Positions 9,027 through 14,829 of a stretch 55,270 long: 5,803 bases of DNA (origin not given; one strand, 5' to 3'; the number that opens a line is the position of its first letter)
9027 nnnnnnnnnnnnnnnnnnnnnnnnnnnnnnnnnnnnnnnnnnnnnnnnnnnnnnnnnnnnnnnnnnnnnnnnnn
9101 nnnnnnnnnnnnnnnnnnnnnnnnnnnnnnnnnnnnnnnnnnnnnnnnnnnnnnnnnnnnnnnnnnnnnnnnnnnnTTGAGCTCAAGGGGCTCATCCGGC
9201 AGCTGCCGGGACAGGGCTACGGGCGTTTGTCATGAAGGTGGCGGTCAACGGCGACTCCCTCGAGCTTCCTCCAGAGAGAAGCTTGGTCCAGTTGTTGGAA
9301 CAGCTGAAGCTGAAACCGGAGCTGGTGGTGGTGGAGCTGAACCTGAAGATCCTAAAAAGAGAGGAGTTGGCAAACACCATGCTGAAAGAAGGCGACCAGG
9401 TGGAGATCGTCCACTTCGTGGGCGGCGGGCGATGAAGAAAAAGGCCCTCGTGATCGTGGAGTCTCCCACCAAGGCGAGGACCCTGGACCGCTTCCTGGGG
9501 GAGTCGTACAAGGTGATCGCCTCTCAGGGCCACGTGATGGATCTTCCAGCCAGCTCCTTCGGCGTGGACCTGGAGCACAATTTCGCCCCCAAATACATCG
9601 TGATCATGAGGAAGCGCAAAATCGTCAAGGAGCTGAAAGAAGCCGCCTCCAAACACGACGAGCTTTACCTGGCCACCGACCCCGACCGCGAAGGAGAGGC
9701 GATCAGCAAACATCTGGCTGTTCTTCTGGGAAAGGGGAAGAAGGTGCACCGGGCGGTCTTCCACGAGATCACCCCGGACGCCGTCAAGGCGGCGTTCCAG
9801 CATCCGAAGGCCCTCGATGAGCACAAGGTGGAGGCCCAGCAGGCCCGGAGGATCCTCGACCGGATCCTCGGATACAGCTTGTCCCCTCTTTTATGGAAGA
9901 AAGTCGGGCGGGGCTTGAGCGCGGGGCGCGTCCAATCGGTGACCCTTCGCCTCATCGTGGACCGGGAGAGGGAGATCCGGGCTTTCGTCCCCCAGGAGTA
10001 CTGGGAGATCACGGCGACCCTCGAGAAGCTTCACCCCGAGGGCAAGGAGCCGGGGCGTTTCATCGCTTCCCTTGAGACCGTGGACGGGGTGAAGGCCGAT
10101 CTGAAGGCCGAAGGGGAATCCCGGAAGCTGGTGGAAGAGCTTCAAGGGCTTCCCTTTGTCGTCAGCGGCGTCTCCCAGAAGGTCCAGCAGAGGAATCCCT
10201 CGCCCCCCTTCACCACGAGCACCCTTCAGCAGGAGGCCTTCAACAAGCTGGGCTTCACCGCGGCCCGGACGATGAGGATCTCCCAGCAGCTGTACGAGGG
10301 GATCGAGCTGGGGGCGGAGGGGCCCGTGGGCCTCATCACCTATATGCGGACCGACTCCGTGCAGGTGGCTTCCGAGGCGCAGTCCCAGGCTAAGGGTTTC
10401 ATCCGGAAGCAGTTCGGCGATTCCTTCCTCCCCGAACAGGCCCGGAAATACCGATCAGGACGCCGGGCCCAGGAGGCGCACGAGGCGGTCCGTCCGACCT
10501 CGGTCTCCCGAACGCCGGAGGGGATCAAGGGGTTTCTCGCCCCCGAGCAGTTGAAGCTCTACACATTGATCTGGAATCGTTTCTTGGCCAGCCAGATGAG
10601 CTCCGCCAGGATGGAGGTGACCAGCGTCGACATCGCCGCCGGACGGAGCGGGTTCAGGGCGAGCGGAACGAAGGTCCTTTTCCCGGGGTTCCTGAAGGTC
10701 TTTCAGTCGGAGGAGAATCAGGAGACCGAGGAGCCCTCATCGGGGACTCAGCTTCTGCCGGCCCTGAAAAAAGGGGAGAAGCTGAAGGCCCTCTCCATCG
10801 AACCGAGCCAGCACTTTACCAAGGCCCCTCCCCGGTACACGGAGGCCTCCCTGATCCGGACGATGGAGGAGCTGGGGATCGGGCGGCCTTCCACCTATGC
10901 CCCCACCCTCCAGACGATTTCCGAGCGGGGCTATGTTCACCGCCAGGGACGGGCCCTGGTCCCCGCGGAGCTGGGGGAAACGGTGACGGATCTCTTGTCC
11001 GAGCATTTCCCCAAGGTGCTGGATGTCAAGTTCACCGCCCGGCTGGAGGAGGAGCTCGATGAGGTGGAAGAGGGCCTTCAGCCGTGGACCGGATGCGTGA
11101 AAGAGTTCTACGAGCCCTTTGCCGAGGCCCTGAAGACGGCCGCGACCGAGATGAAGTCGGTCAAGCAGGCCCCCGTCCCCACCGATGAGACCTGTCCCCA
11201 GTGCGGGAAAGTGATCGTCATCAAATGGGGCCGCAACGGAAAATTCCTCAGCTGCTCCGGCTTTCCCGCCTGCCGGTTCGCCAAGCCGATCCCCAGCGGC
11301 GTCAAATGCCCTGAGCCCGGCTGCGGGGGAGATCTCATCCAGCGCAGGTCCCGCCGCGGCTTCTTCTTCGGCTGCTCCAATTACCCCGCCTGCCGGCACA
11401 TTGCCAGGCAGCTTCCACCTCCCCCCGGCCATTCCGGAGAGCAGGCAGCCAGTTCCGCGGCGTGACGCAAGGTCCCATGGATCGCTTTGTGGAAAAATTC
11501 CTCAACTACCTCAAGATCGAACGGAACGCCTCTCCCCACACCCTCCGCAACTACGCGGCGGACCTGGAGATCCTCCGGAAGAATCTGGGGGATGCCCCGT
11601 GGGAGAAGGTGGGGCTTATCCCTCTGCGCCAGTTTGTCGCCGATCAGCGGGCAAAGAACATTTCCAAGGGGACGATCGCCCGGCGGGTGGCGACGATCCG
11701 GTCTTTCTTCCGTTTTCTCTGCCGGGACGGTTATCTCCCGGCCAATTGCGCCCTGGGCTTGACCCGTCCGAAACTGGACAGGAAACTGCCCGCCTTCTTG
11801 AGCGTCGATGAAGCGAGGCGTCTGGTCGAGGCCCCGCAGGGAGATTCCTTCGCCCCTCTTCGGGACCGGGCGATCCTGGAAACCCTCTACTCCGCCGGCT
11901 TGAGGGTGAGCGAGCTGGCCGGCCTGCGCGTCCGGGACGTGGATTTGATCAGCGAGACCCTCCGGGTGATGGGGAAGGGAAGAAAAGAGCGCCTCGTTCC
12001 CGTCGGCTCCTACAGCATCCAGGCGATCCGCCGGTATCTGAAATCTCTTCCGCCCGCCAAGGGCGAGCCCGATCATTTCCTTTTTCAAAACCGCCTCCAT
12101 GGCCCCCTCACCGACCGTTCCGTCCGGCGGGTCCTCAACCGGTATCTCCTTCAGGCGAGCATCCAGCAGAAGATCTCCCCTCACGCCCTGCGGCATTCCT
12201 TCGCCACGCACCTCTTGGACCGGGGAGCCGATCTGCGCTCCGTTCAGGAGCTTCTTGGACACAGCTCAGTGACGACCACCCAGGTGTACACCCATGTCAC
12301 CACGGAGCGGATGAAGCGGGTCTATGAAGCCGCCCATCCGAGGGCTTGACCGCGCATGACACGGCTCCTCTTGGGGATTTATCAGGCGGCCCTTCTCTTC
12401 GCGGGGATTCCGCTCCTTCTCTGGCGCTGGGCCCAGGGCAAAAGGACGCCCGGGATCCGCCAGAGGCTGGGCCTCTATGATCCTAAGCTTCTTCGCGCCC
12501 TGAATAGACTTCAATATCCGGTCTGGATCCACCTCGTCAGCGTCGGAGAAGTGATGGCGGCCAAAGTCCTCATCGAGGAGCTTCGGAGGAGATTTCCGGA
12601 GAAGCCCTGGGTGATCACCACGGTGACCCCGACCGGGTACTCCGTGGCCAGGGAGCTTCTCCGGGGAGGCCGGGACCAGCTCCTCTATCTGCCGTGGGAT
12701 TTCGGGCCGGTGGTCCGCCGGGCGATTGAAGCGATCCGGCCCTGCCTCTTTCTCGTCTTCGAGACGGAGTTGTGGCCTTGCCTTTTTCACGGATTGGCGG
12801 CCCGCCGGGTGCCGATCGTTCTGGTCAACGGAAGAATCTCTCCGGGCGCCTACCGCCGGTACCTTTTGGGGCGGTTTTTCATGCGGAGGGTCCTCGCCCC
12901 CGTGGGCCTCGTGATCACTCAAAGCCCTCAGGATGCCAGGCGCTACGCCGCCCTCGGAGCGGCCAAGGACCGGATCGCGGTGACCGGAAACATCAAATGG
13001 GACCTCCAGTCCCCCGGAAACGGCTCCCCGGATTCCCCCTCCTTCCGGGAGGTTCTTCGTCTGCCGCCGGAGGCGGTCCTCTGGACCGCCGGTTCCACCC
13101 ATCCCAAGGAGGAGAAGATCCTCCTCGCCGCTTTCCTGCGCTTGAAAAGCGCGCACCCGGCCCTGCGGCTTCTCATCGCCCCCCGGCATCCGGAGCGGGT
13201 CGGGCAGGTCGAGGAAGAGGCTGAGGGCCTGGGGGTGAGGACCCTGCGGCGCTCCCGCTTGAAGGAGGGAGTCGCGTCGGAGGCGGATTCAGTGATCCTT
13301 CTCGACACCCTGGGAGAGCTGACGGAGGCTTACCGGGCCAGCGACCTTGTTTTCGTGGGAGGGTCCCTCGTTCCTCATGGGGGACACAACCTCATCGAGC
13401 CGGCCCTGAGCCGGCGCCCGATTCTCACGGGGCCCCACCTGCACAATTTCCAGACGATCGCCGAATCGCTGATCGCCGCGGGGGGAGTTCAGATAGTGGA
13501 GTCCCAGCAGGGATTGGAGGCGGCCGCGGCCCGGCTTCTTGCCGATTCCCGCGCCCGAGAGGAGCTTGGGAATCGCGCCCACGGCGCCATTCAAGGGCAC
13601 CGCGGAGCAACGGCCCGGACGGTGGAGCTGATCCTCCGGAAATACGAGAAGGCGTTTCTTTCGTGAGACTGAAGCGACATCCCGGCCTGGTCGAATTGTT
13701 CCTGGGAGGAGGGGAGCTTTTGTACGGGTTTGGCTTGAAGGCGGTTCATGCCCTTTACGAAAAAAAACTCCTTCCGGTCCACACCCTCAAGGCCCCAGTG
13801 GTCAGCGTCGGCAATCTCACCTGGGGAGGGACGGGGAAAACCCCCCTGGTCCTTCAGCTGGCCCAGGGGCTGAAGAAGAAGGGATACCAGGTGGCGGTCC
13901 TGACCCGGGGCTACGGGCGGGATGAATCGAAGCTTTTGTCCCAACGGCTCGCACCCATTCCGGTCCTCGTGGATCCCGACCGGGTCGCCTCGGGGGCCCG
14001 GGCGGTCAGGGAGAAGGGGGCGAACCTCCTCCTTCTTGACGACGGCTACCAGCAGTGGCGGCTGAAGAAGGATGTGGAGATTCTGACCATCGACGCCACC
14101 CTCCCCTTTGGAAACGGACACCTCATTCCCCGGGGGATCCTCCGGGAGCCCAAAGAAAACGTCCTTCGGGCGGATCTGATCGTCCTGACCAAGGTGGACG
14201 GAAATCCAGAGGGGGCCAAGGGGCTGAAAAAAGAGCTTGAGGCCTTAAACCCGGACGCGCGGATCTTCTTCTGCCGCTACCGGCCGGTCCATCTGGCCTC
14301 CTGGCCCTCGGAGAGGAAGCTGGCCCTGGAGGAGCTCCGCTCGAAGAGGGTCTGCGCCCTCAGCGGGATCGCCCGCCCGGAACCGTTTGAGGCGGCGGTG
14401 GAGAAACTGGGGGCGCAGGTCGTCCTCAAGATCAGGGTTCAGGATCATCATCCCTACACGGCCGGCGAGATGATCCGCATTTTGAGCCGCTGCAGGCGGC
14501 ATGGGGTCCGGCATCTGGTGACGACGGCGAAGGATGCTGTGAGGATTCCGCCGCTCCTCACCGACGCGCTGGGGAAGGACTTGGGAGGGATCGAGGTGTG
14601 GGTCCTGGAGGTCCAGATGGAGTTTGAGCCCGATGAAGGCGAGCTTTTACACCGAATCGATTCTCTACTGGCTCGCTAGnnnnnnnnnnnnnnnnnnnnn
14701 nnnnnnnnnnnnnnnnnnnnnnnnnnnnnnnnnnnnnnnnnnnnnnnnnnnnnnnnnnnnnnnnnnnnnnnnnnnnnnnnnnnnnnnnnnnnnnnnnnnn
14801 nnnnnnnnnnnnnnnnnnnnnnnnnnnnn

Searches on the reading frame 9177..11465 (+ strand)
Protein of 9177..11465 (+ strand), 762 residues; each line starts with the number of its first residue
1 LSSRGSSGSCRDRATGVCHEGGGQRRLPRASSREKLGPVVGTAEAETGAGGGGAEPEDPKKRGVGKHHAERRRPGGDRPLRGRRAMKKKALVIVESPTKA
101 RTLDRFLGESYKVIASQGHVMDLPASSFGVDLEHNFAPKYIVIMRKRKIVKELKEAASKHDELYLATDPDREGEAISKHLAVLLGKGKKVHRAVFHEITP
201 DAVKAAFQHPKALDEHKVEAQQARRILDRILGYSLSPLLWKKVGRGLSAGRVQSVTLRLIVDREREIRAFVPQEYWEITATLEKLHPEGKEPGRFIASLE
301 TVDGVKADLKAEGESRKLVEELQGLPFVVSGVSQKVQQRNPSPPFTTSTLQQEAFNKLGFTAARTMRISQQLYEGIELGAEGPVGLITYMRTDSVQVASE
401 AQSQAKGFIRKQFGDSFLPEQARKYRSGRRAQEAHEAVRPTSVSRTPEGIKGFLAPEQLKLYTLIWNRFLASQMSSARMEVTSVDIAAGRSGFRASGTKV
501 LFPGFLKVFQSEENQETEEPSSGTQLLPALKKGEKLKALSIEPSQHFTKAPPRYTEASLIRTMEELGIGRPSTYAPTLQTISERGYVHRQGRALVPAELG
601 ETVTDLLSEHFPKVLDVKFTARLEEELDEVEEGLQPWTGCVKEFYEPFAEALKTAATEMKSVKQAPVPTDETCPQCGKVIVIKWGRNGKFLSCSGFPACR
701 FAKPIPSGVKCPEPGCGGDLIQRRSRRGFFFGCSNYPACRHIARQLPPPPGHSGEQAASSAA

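Call 96: search_protein_families(library=pfam, proteins=[window:9177-11465:+], max_evalue=0.00001)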
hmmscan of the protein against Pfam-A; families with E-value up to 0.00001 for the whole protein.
window:9177-11465:+ (762 aa): 3 families
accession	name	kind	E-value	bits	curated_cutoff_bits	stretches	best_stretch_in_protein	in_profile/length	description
PF01131.25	Topoisom_bac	-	4.5e-124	415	35.1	1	213-638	2-407/411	DNA topoisomerase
PF01396.24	Zn_ribbon_Top1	-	7.4e-26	90.1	32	2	670-707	1-38/39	Topoisomerase DNA binding C4 zinc finger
PF01751.28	Toprim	-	1.4e-21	76.9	23.1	1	91-198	2-96/96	Toprim domain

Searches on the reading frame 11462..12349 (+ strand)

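Call 96: search_protein_families(library=pfam, proteins=[window:11462-12349:+], max_evalue=0.00001)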
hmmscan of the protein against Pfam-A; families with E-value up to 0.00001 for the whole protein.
window:11462-12349:+ (295 aa): 2 families
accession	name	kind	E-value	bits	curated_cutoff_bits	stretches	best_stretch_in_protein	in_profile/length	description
PF00589.27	Phage_integrase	-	6.3e-48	163.2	27.1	1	112-282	2-171/172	Phage integrase family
PF02899.23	Phage_int_SAM_1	-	2.1e-20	73.2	22.3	1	10-89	1-82/83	Phage integrase, N-terminal SAM-like domain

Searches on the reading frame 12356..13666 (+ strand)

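Call 96: search_protein_families(library=pfam, proteins=[window:12356-13666:+], max_evalue=0.00001)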
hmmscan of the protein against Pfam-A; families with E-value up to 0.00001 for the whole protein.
window:12356-13666:+ (436 aa): 1 family
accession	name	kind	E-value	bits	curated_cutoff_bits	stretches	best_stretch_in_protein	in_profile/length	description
PF04413.22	Glycos_transf_N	-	1.9e-56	190.8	23.9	1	34-216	3-178/179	3-Deoxy-D-manno-octulosonic-acid transferase (kdotransferase)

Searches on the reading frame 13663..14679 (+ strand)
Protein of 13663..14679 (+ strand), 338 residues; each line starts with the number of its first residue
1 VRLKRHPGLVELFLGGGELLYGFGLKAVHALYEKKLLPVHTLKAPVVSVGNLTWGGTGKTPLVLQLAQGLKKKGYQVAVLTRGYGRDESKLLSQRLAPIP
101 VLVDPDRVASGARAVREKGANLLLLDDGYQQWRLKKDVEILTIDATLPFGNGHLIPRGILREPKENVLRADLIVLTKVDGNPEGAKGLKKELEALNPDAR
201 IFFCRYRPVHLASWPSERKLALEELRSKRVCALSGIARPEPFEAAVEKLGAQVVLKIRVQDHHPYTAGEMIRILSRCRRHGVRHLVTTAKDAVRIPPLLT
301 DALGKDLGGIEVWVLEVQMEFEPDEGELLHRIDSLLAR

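Call 96: search_protein_families(library=pfam, proteins=[window:13663-14679:+], max_evalue=0.00001)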
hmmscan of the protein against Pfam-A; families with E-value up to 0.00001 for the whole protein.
window:13663-14679:+ (338 aa): 1 family
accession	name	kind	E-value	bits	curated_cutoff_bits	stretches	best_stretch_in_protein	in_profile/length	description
PF02606.20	LpxK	-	1.5e-72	244.9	27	1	18-335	9-326/328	Tetraacyldisaccharide-1-P 4'-kinase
